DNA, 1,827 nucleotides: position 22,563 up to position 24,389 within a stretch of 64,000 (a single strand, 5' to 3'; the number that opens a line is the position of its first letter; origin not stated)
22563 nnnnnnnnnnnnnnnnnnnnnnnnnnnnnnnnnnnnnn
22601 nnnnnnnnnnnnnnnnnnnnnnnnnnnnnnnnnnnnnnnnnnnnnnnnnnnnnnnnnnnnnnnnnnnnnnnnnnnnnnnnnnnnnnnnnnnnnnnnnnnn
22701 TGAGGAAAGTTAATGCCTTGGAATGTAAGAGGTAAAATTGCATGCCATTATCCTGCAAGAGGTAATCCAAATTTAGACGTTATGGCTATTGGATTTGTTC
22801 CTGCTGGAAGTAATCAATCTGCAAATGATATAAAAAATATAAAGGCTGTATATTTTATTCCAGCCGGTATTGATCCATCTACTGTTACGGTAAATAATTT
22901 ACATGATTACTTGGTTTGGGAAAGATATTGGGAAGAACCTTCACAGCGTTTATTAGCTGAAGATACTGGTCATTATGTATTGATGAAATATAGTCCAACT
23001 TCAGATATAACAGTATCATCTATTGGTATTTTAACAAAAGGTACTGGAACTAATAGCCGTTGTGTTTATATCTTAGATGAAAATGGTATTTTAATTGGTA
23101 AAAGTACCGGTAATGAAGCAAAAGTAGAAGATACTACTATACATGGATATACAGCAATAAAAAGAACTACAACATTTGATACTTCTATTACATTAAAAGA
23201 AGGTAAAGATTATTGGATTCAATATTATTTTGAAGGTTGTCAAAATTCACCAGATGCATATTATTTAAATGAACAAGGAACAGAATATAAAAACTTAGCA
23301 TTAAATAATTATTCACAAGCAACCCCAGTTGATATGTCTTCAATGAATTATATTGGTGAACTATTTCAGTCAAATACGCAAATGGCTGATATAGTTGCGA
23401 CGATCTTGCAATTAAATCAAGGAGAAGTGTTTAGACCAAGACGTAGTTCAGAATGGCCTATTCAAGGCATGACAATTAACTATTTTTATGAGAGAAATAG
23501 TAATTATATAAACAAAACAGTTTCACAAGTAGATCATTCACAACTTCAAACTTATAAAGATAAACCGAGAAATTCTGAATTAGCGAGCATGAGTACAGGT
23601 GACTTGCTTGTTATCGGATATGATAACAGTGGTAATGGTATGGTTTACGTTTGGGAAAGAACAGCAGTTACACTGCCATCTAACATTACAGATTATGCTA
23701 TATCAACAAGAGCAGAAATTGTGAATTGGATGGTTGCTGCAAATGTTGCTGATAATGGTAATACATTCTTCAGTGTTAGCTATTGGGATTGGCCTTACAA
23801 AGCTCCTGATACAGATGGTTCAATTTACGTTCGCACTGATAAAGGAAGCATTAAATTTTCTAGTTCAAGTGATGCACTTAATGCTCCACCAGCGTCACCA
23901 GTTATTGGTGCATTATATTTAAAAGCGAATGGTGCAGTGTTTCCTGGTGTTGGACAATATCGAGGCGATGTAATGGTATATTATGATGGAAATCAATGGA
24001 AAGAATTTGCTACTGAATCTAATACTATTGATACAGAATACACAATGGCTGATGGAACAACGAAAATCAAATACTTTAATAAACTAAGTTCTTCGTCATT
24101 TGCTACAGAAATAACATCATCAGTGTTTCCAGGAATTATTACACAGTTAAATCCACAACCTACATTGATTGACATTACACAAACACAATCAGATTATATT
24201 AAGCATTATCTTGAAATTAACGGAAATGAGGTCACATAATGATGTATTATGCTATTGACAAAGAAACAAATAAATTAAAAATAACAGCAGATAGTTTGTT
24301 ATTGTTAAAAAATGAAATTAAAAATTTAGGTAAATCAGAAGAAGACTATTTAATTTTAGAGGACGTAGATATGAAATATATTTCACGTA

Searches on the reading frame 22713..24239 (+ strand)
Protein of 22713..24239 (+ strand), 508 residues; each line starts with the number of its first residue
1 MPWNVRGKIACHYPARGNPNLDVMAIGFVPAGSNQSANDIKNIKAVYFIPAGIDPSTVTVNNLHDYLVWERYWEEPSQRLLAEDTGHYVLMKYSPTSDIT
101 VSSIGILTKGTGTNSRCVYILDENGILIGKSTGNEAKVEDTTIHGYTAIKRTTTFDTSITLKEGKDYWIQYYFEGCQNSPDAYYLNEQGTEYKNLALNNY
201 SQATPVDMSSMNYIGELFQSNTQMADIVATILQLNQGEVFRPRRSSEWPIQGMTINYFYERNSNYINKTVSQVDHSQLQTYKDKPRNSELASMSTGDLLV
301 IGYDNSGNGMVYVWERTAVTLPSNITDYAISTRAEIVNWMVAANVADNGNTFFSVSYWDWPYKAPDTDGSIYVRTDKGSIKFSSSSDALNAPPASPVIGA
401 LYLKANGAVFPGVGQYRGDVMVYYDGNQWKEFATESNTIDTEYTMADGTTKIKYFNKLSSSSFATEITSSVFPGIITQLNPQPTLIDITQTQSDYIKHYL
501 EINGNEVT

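Call 19: search_protein_families(library=pfam, proteins=[window:22713-24239:+], max_evalue=0.01)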
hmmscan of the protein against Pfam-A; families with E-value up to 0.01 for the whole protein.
window:22713-24239:+ (508 aa): 1 family
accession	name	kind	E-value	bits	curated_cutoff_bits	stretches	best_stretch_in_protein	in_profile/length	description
PF13313.11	DUF4082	-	8.2e-05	23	28.4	1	91-196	19-114/143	Domain of unknown function (DUF4082)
